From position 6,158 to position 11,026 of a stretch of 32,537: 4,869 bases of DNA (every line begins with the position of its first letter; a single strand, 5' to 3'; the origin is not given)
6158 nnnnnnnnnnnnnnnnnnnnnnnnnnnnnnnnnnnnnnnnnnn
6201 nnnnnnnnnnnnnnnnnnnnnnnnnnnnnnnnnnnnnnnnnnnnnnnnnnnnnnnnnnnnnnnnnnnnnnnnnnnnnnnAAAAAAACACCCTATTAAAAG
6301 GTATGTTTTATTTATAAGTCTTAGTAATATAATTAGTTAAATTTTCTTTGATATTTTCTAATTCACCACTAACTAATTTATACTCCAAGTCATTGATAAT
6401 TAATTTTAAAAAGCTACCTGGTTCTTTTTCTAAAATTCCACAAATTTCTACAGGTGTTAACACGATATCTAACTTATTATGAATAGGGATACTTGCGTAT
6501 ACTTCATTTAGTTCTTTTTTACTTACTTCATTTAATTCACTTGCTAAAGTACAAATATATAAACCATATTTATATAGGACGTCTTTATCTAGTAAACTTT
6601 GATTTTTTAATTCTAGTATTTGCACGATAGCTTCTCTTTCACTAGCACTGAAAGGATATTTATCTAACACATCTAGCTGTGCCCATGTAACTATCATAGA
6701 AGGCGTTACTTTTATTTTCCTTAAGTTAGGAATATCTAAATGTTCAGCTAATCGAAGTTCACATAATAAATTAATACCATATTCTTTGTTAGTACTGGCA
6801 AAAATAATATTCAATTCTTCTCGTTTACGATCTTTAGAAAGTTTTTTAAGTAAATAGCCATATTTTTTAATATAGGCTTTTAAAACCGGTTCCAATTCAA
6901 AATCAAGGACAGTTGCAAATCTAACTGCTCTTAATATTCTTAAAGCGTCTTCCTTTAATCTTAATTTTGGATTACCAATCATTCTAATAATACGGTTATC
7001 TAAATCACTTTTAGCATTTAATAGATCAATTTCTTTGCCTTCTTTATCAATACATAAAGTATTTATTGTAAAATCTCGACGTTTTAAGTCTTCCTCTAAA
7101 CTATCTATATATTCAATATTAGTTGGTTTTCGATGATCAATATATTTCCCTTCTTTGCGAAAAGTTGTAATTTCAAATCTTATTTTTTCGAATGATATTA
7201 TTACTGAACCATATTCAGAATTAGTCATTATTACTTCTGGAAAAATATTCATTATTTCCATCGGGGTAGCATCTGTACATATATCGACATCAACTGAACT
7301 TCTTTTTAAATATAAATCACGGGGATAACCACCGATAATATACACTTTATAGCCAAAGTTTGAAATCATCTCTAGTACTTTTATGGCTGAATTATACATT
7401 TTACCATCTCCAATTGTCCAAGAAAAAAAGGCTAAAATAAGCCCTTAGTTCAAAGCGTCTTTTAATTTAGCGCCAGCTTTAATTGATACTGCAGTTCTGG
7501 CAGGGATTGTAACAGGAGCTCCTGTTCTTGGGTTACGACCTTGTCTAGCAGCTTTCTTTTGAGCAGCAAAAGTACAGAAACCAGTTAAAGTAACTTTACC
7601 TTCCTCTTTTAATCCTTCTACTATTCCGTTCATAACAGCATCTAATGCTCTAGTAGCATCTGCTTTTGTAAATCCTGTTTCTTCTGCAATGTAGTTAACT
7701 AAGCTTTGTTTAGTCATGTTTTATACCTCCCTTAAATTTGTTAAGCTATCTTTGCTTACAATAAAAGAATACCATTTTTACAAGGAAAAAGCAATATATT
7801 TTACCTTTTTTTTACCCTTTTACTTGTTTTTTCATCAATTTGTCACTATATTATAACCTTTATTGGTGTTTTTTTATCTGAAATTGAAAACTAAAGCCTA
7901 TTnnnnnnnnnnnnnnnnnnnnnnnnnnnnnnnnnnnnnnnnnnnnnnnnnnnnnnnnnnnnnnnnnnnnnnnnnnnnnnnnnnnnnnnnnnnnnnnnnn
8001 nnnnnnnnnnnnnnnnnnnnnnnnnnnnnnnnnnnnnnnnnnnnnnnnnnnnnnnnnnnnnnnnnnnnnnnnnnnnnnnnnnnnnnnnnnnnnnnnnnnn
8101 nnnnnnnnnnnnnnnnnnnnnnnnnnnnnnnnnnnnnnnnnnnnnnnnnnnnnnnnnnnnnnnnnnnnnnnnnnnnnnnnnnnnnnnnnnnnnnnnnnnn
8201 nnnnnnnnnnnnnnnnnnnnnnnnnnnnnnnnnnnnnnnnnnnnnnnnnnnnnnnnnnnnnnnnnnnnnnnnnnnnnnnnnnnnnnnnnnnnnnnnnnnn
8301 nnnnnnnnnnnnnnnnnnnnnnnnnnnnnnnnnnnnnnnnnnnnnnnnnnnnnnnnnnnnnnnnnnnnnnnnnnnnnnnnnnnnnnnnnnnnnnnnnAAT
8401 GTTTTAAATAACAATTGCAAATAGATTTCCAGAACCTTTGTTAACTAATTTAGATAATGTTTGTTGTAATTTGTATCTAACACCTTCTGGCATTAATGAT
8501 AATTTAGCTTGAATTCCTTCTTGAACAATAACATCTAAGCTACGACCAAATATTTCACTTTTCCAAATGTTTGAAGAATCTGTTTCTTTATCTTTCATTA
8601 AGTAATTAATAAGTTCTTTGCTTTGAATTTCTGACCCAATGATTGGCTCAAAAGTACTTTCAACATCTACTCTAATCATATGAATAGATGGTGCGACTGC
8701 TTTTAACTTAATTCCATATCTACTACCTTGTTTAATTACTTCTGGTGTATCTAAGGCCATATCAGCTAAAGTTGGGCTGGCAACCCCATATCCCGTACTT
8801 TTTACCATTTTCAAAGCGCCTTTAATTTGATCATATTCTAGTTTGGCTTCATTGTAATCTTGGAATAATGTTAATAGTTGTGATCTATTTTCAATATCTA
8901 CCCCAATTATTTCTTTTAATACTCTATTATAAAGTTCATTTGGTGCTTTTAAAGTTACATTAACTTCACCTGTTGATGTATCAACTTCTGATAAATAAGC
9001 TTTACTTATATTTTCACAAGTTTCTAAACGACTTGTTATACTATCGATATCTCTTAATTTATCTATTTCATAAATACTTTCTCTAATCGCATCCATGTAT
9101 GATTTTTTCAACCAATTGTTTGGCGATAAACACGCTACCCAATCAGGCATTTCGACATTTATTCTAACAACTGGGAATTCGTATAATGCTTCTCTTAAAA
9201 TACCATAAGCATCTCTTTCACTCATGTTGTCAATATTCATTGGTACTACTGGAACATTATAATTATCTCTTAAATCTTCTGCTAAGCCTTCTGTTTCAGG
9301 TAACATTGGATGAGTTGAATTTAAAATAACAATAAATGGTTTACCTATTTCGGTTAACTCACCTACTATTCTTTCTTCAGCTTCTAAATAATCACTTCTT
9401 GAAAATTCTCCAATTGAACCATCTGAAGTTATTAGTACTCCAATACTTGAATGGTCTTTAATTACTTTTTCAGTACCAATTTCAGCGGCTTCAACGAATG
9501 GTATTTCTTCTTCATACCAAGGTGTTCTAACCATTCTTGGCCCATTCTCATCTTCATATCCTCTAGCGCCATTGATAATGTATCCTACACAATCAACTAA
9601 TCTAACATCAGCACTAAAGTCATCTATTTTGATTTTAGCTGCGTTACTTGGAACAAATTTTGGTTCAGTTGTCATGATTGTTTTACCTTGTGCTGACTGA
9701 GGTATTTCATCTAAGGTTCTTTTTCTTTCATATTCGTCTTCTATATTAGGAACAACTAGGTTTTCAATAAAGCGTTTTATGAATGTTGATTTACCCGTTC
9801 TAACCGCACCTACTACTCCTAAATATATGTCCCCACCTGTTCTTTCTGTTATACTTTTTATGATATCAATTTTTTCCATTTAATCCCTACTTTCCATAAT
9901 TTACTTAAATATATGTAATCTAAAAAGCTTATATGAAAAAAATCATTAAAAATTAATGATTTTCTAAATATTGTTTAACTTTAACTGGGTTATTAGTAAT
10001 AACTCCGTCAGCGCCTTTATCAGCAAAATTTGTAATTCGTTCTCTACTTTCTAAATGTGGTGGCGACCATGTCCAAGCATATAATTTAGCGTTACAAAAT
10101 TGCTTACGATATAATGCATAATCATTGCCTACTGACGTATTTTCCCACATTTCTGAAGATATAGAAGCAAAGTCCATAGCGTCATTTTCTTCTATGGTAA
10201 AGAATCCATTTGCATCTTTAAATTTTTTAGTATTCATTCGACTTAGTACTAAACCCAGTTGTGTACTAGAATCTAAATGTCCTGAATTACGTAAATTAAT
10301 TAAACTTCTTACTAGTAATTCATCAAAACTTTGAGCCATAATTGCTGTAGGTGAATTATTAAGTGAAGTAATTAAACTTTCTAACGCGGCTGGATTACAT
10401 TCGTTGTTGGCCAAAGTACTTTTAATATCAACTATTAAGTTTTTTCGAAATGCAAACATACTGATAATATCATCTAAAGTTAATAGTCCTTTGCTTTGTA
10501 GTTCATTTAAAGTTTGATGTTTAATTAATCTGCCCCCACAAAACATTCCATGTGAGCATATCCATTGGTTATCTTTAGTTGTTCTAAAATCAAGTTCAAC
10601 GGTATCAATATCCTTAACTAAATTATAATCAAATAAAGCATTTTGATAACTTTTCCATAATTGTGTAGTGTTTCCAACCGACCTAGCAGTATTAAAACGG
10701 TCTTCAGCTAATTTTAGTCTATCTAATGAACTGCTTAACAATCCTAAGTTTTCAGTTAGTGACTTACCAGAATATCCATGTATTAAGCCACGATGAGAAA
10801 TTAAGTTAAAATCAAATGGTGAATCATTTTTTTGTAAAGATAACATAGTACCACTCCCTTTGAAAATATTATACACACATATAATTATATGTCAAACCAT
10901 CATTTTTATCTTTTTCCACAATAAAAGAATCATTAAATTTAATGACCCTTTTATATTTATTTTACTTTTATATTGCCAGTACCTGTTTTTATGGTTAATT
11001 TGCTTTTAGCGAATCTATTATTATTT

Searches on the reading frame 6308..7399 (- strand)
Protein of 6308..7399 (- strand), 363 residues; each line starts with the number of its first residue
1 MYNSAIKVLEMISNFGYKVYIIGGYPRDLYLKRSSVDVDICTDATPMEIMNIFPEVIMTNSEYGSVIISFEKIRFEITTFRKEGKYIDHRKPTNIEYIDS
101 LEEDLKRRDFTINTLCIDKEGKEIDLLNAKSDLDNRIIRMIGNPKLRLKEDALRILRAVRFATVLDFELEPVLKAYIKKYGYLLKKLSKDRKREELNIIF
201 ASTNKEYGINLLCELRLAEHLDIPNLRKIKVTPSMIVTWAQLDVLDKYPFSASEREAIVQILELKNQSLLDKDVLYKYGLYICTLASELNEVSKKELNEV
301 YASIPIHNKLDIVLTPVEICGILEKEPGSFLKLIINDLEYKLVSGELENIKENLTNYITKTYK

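Call 13: search_protein_families(library=pfam, proteins=[window:6308-7399:-], max_evalue=0.01)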
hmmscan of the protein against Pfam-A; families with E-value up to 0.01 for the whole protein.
window:6308-7399:- (363 aa): 3 families
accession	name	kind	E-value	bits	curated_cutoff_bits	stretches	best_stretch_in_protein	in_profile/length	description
PF01743.26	PolyA_pol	-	4.6e-30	105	23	1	19-139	1-126/126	Poly A polymerase head domain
PF12627.12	PolyA_pol_RNAbd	-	2.7e-10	40.3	22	1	166-221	1-56/64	Probable RNA and SrmB- binding site of polymerase A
PF13735.12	tRNA_NucTran2_2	-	4.7e-10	40.1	27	1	244-356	27-147/149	tRNA nucleotidyltransferase domain 2 putative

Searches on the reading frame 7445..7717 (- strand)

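Call 13: search_protein_families(library=pfam, proteins=[window:7445-7717:-], max_evalue=0.01)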
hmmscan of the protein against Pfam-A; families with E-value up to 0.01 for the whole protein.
window:7445-7717:- (90 aa): 3 families
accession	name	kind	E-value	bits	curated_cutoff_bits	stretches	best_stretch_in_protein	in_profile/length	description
PF00216.26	Bac_DNA_binding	-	4.1e-31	107.5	22.4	1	1-90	1-90/90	Bacterial DNA-binding protein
PF18175.6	HU-CCDC81_bac_2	-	0.00023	21.4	35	1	6-51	3-48/70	CCDC81-like prokaryotic HU domain 2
PF18291.6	HU-HIG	-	0.00047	20.6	26.2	1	2-88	33-117/125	HU domain fused to wHTH, Ig, or Glycine-rich motif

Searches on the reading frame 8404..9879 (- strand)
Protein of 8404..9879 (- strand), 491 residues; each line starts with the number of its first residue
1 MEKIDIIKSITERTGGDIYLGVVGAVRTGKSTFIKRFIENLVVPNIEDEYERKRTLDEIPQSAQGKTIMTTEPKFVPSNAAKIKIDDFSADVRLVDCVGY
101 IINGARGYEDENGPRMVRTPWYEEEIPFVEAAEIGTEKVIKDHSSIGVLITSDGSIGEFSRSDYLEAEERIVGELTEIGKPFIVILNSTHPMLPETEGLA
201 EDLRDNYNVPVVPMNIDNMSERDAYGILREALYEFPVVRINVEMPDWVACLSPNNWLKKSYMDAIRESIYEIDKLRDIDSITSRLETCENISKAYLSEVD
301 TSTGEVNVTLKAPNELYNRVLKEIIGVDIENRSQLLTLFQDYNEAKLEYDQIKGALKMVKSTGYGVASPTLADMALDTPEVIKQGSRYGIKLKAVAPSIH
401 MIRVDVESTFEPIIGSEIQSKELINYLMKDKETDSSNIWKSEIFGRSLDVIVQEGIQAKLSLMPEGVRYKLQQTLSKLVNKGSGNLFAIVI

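Call 13: search_protein_families(library=pfam, proteins=[window:8404-9879:-], max_evalue=0.01)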
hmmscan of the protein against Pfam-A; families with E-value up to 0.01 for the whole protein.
window:8404-9879:- (491 aa): 3 families
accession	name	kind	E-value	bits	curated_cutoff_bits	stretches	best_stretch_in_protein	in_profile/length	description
PF09547.16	SpoIVA_ATPase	-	3e-107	357.8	26.6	1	1-236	1-237/237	Stage IV sporulation protein A, ATPase domain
PF20438.3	SpoIVA_middle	-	1.2e-61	208.4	25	1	238-415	2-179/179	Stage IV sporulation protein A, middle domain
PF20439.3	SpoIVA_C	-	4.2e-26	91.3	25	1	416-491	1-76/76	Sporulation stage IV protein A, C-terminal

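Call 61: find_encoding_contigs(protein=window:8404-9879:-, flank=1000, max_places=10)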
Protein window:8404-9879:- (491 aa): 3 contigs read that carry it; 2 places shown.
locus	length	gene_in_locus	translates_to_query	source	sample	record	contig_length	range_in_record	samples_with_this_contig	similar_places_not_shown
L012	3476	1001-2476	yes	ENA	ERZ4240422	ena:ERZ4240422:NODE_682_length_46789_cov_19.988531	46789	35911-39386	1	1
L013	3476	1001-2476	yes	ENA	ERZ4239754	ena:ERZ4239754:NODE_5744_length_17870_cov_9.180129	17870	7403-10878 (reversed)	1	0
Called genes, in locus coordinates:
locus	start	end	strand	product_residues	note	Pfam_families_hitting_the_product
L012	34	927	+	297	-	PF03009:GDPD (weak)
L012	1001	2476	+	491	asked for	PF09547:SpoIVA_ATPase, PF20438:SpoIVA_middle, PF20439:SpoIVA_C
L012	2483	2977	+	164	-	-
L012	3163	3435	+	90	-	PF00216:Bac_DNA_binding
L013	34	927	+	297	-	PF03009:GDPD (weak)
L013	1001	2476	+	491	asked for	PF09547:SpoIVA_ATPase, PF20438:SpoIVA_middle, PF20439:SpoIVA_C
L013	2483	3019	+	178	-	-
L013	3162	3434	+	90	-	PF00216:Bac_DNA_binding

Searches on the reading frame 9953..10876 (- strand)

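Call 5: search_protein_families(library=pfam, proteins=[window:9953-10876:-], max_evalue=0.01)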
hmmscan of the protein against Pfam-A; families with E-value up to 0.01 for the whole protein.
window:9953-10876:- (307 aa): 1 family
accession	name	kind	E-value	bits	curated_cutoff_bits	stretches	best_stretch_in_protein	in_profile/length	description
PF03009.23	GDPD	-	6.9e-06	26.8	23.6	1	88-298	22-243/244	Glycerophosphoryl diester phosphodiesterase family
